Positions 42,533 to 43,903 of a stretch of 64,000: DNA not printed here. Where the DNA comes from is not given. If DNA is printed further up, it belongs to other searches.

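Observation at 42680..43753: Orphan NapH-like polyferredoxin yccM beside the tor locus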

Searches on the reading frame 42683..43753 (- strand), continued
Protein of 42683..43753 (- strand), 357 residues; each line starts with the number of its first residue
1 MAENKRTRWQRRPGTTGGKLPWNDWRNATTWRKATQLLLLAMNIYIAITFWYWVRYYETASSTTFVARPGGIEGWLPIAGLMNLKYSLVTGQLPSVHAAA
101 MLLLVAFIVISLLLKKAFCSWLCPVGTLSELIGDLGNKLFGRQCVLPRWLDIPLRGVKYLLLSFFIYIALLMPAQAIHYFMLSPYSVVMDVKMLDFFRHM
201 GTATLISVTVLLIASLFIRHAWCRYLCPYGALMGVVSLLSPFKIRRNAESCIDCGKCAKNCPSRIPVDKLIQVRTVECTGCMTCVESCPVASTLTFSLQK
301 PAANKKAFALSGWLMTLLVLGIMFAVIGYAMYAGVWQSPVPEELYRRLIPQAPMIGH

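Call 102: profile_search(protein=L126:5308-5925:-)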
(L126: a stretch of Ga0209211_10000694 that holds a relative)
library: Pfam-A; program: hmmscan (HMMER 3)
A. the first sequence (205 residues): domains with independent E <= 10: 2; with E <= 0.001: 1
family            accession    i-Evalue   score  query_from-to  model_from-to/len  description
Hemerythrin       PF01814.28    1.4e-19    71.2       3-139         2-127/127  Hemerythrin HHE cation binding domain
DUF4287           PF14117.11      0.013    16.0      60-95         18-54/60  Domain of unknown function (DUF4287)
